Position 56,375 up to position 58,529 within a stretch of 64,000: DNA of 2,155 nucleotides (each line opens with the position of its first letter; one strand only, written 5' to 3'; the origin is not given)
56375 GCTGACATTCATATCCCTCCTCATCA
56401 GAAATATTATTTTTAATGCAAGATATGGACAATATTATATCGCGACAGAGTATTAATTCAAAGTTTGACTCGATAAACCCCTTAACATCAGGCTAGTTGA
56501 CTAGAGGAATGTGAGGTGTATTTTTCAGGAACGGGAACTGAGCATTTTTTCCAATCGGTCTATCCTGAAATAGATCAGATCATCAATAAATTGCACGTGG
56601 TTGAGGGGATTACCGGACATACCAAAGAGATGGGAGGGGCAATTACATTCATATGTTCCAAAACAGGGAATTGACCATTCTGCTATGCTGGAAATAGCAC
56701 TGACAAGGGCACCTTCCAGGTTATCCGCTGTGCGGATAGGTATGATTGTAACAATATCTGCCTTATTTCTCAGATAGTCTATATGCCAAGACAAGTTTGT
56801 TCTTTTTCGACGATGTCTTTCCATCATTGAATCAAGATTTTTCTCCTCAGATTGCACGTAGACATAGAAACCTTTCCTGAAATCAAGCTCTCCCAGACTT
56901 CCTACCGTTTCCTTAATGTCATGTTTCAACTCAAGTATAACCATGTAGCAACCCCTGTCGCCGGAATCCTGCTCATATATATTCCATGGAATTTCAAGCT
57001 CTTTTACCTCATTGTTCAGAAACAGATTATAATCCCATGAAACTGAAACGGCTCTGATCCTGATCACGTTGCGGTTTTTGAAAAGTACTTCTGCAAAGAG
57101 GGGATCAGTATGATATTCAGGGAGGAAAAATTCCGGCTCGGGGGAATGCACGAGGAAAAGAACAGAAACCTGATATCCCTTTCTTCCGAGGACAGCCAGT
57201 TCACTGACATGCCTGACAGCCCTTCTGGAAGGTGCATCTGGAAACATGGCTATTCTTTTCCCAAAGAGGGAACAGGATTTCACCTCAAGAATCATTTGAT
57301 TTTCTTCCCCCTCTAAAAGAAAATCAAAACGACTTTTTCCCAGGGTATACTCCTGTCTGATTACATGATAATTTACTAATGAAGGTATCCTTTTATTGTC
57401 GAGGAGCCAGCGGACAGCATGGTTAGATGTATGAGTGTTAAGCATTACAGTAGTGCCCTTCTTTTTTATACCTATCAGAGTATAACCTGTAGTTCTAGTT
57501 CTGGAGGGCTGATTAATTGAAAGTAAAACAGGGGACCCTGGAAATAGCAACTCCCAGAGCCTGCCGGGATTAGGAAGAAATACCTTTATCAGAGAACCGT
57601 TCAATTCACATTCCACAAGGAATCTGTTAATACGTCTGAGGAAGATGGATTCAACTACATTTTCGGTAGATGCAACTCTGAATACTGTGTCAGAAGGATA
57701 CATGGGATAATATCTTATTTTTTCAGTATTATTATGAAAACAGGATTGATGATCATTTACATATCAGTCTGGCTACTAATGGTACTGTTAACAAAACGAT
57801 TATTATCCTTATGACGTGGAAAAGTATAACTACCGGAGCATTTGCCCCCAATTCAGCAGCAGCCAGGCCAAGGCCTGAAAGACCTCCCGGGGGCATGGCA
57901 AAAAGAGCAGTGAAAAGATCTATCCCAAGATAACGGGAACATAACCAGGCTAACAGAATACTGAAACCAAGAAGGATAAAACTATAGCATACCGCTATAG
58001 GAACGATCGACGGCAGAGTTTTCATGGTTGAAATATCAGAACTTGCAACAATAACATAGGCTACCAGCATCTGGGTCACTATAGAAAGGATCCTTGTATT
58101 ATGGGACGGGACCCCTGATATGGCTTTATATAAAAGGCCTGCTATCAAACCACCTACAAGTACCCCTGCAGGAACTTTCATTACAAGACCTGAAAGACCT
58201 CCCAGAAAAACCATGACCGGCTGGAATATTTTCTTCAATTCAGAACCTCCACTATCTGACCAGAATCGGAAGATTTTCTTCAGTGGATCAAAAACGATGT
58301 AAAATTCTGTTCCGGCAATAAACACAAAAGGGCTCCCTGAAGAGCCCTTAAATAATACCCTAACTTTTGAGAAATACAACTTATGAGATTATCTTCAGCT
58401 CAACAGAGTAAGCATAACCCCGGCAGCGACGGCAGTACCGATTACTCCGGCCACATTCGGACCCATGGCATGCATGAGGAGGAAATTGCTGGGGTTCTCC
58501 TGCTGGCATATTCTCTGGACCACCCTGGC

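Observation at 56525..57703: SfsA fused to a DUF123 (GIY-YIG-superfamily) domain: a two-nuclease-fold protein next to the encapsulin operon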

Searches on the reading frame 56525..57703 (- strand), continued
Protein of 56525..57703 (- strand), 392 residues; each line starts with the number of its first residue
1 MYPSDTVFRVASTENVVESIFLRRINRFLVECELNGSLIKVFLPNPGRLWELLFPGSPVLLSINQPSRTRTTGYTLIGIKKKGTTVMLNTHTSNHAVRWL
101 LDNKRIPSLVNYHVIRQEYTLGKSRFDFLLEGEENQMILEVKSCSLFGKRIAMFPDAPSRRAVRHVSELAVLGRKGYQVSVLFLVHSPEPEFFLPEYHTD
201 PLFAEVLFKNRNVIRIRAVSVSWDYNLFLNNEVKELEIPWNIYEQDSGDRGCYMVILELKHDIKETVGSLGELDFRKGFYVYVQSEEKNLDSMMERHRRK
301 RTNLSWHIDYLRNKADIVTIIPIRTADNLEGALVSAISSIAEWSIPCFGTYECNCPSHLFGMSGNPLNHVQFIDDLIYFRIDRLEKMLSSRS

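Call 64: search_protein_families(library=pfam, proteins=[P0002, P0169, P0168], max_evalue=1)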
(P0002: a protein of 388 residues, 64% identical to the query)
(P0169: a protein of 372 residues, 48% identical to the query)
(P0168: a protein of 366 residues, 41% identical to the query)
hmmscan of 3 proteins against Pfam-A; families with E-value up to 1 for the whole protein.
P0002 (388 aa): 5 families
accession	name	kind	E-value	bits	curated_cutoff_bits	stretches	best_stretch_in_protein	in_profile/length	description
PF03749.19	SfsA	-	1e-34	119.8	22.8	1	92-225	2-136/138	Sugar fermentation stimulation protein RE domain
PF01986.22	DUF123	-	4.8e-23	81.9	25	1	273-360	1-94/95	Domain of unknown function DUF123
PF17746.7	SfsA_N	-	2e-16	60.2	25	1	22-87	1-62/63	SfsA N-terminal OB domain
PF09035.16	Tn916-Xis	-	0.12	13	22.9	0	119-148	25-55/69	Excisionase from transposon Tn916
PF02283.22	CobU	-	0.21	11.6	27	1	288-319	37-68/168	Cobinamide kinase / cobinamide phosphate guanyltransferase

P0169 (372 aa): 2 families
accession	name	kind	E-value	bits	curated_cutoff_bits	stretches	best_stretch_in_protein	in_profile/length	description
PF03749.19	SfsA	-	3e-37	128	22.8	1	101-233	2-135/138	Sugar fermentation stimulation protein RE domain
PF17746.7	SfsA_N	-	1.2e-15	57.8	25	1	31-96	1-62/63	SfsA N-terminal OB domain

P0168 (366 aa): 2 families
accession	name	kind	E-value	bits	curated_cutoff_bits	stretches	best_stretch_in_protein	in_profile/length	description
PF03749.19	SfsA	-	4.5e-31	108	22.8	1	91-210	3-122/138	Sugar fermentation stimulation protein RE domain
PF17746.7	SfsA_N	-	1.7e-15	57.3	25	1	19-84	1-61/63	SfsA N-terminal OB domain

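Call 68: find_encoding_contigs(protein=P0003, flank=6000, max_places=3)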
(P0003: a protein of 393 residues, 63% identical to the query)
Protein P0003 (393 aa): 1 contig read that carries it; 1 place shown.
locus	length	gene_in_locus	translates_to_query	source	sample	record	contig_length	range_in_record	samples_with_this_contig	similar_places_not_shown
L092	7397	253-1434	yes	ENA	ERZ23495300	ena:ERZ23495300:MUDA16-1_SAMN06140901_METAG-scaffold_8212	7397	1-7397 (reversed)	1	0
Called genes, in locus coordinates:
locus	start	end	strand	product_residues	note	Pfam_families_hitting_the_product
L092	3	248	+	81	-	?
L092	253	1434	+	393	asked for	PF17746:SfsA_N, PF03749:SfsA, PF01986:DUF123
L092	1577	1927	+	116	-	PF22277:EncFtn-like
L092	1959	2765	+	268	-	PF04454:Linocin_M18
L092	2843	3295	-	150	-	PF12801:Fer4_5 (weak)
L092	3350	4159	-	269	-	PF00582:Usp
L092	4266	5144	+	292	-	PF03279:Lip_A_acyltrans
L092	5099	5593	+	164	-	-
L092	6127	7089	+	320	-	PF00654:Voltage_CLC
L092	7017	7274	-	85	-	-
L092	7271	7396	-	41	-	?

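Call 80: search_protein_families(library=padloc, proteins=[window:56525-57703:-, P0002, P0031], max_evalue=0.01)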
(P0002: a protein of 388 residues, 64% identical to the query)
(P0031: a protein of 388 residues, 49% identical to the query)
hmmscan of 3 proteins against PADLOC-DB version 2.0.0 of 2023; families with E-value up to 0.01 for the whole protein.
window:56525-57703:- (392 aa): 0 families

P0002 (388 aa): 0 families

P0031 (388 aa): 0 families

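Call 81: search_protein_families(library=phrogs, proteins=[window:56525-57703:-, P0002], max_evalue=0.01)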
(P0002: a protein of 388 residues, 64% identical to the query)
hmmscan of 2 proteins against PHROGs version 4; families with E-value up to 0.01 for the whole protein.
window:56525-57703:- (392 aa): 0 families

P0002 (388 aa): 0 families

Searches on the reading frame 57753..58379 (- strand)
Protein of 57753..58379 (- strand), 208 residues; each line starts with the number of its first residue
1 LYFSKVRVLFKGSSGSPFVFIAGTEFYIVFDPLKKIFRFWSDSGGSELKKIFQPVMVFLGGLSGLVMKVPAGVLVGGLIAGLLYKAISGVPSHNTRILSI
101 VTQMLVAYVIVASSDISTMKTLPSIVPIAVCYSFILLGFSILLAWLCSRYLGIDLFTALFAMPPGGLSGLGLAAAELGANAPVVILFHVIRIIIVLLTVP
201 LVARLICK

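Call 3: search_protein_families(library=pfam, proteins=[window:57753-58379:-], max_evalue=0.01)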
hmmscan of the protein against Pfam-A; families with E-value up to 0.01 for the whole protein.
window:57753-58379:- (208 aa): 1 family
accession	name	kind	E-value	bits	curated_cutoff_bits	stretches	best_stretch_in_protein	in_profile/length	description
PF05145.17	AbrB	-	3.8e-23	82.4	29.2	1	55-206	162-313/314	Transition state regulatory protein AbrB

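Call 4: search_protein_families(library=ncbifam, proteins=[window:57753-58379:-], max_evalue=0.01)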
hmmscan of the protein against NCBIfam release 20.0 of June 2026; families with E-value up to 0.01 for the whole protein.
window:57753-58379:- (208 aa): 1 family
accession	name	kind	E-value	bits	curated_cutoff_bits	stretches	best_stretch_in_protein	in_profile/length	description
TIGR03082.1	Gneg_AbrB_dup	domain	1.9e-27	96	94.7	1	55-206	6-157/157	membrane protein AbrB duplication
